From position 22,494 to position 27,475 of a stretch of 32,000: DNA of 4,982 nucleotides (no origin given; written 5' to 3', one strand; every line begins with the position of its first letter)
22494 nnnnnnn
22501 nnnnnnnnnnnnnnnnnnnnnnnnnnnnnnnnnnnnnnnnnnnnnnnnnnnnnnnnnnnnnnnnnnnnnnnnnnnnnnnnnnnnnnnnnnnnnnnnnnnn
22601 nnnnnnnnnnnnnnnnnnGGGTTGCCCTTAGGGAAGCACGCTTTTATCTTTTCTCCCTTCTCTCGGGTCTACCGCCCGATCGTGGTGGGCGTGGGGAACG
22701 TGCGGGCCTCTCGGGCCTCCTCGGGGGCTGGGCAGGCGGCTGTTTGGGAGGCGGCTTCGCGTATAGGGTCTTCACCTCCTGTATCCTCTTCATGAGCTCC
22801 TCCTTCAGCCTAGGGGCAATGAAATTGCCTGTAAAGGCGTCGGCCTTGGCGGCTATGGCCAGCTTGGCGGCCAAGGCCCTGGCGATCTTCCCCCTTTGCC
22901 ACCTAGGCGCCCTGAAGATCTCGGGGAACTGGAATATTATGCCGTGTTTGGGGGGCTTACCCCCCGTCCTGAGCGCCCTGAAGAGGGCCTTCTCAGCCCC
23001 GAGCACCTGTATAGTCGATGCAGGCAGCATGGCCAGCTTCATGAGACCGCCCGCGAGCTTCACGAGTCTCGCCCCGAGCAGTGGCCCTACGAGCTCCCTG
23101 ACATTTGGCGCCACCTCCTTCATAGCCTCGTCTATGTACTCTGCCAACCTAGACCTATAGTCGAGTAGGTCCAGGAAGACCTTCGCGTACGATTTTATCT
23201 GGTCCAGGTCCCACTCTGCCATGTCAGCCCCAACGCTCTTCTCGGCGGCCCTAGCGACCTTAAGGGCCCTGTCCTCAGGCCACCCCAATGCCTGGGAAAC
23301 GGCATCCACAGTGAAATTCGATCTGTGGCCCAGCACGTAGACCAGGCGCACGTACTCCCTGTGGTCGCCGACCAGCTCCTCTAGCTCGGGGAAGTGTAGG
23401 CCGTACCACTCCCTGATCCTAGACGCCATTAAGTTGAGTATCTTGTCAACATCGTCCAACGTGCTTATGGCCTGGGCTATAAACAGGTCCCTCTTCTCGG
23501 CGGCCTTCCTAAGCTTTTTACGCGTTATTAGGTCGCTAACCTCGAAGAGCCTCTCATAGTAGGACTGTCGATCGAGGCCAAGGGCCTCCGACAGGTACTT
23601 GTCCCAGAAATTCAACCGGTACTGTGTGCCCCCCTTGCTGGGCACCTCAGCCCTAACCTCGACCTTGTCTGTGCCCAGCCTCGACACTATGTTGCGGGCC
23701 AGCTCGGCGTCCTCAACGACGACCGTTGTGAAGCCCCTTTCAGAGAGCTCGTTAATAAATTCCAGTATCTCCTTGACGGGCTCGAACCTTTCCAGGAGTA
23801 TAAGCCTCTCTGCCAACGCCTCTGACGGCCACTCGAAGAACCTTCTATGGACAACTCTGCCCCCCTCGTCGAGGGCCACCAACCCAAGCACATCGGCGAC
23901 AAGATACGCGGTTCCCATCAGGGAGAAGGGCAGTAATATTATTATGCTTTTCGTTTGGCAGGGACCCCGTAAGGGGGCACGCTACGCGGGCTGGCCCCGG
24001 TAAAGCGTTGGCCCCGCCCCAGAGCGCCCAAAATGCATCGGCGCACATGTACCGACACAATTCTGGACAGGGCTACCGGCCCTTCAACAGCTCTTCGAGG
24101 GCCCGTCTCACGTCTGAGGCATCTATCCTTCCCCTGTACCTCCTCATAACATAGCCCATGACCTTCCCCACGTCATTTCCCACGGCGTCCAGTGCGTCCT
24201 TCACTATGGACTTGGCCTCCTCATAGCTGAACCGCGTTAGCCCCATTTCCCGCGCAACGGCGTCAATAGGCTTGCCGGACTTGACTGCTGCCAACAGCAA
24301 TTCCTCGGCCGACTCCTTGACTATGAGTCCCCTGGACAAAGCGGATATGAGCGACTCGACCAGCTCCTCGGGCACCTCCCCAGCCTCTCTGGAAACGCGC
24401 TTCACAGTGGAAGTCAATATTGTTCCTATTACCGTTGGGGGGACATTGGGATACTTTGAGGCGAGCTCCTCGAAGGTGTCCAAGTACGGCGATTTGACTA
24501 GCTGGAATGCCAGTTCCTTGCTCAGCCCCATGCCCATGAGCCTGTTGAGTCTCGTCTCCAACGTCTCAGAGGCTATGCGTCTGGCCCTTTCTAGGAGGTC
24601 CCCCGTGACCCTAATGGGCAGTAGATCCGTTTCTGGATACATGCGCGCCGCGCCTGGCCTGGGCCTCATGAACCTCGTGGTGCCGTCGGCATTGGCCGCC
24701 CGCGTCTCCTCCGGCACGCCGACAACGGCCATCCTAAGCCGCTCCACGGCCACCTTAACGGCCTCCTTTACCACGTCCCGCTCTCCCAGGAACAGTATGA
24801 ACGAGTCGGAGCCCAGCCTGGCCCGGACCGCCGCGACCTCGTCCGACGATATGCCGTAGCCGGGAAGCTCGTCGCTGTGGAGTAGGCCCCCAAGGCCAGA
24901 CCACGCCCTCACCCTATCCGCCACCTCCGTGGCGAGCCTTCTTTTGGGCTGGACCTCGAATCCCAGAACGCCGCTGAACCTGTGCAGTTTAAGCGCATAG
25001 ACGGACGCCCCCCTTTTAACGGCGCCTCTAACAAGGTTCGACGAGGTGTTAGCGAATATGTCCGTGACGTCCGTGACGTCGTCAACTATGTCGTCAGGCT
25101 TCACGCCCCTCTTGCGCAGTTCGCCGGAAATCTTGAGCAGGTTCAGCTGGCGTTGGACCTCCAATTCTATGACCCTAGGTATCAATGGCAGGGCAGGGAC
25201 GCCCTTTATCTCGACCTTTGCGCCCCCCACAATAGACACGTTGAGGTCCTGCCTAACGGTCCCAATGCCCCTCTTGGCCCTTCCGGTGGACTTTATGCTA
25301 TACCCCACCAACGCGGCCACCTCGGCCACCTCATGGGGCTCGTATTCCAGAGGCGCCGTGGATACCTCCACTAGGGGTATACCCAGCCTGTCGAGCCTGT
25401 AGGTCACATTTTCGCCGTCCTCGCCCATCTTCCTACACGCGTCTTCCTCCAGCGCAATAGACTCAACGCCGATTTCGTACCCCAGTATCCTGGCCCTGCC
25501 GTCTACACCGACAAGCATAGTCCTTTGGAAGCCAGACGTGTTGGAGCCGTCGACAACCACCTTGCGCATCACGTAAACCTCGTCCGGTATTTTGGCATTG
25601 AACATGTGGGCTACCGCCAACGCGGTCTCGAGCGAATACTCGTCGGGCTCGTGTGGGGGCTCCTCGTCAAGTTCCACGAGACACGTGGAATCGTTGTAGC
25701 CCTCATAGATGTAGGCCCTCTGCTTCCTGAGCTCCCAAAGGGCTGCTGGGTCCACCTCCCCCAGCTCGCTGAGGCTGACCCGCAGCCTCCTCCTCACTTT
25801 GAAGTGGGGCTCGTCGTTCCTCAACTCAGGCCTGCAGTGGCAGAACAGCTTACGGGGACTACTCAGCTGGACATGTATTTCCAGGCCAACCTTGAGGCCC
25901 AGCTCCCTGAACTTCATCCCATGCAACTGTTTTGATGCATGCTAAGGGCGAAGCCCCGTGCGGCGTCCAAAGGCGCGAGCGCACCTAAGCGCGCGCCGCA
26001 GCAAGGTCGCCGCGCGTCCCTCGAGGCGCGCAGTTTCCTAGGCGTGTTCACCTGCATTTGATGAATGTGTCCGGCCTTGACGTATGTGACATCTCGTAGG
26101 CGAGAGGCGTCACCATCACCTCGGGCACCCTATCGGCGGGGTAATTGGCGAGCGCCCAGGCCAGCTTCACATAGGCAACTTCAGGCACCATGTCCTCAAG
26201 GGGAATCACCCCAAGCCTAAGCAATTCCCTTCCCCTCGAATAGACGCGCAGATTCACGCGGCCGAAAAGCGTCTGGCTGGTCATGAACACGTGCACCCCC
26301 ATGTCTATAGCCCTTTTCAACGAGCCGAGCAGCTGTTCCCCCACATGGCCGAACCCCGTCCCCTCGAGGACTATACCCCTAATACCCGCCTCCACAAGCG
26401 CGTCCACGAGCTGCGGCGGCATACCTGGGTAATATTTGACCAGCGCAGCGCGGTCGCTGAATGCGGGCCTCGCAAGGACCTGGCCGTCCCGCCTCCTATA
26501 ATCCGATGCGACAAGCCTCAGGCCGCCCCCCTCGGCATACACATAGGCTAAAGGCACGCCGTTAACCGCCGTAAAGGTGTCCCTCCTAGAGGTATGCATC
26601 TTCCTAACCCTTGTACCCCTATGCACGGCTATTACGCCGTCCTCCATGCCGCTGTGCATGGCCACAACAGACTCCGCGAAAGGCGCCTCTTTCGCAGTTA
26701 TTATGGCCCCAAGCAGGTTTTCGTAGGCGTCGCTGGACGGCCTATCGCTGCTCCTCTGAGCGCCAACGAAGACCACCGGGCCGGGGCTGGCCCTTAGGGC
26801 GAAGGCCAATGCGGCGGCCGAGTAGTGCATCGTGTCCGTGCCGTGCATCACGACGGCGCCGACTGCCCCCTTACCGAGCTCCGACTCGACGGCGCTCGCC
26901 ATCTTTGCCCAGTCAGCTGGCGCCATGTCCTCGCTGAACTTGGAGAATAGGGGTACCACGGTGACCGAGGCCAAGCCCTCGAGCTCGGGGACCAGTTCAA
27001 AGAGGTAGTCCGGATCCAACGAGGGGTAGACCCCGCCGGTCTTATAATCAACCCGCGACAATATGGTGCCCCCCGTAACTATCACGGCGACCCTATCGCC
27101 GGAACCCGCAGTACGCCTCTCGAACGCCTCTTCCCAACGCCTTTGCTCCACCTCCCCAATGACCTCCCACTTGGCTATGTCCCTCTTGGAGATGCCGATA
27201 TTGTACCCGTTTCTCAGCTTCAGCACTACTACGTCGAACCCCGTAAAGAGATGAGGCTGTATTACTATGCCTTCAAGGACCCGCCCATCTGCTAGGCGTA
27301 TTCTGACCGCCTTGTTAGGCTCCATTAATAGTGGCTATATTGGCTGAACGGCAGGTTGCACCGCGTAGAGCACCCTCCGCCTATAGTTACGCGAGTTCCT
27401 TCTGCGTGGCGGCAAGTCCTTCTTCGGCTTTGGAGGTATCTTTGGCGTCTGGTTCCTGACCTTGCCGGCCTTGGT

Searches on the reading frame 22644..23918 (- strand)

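Call 80: search_protein_families(library=pfam, proteins=[window:22644-23918:-], max_evalue=0.001)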
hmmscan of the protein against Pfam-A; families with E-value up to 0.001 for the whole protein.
window:22644-23918:- (424 aa): 2 families
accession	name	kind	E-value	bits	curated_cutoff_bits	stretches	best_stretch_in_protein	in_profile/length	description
PF01798.23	Nop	-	2.2e-70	237.1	25.4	1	154-380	2-227/228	snoRNA binding domain, fibrillarin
PF21572.2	Nop5_56-rel_N_Arc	-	1.9e-12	48.1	27.8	1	4-137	2-128/128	Archaeal Nop5/56-rel, N-terminal domain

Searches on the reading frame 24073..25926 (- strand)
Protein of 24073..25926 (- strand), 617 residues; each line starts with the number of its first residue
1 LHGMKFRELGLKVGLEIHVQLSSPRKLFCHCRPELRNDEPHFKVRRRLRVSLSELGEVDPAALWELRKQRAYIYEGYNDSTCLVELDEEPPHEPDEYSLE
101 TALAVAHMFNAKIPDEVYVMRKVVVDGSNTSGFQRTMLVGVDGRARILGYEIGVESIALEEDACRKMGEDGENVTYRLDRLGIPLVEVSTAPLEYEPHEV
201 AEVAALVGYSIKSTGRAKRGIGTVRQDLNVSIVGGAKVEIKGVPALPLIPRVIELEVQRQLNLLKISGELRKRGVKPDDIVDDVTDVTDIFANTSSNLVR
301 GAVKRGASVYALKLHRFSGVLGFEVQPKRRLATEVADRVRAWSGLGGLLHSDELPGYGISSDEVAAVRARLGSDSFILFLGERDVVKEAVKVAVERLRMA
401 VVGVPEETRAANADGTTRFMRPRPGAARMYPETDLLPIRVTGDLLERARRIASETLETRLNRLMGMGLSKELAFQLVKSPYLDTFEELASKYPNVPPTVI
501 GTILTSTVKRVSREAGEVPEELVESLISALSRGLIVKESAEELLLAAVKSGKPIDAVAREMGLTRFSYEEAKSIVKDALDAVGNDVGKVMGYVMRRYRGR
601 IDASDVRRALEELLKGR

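Call 81: search_protein_families(library=pfam, proteins=[window:24073-25926:-], max_evalue=0.001)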
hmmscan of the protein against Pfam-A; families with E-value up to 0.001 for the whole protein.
window:24073-25926:- (617 aa): 4 families
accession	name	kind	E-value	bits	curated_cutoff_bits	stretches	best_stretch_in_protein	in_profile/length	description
PF02934.20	GatB_N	-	1.5e-50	172.4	23.4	1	12-445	2-276/277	GatB/GatE catalytic domain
PF02637.23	GatB_Yqey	-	8e-12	45.7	27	1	483-614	1-148/148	GatB domain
PF02938.19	GAD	-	2.9e-07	31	23.4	1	300-373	2-75/95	GAD domain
PF09424.15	YqeY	-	0.00019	22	27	1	566-614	91-143/143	Yqey-like protein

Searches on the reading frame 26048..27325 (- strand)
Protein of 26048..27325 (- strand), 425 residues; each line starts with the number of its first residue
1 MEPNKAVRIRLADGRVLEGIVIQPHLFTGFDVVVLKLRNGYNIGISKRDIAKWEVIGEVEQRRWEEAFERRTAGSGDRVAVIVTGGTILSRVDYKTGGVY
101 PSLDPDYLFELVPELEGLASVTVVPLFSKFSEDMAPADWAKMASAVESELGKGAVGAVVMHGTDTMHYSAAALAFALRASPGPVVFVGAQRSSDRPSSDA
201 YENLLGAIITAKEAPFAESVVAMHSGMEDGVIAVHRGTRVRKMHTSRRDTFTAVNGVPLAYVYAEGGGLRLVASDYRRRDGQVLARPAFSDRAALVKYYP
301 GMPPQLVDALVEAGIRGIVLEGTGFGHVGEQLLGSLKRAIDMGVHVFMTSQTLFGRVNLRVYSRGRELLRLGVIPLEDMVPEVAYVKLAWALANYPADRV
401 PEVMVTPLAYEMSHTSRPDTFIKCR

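Call 81: search_protein_families(library=pfam, proteins=[window:26048-27325:-], max_evalue=0.001)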
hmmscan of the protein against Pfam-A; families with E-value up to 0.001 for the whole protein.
window:26048-27325:- (425 aa): 3 families
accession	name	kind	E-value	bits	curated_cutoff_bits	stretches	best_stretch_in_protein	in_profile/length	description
PF00710.25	Asparaginase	-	2.9e-56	190.5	22.5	1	78-263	1-181/193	Asparaginase, N-terminal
PF17763.6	Asparaginase_C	-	8.8e-28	97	34.6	1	294-395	3-104/114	Glutaminase/Asparaginase C-terminal domain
PF18195.6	GatD_N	-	9e-12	44.6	25.7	1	6-56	6-54/54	GatD N-terminal domain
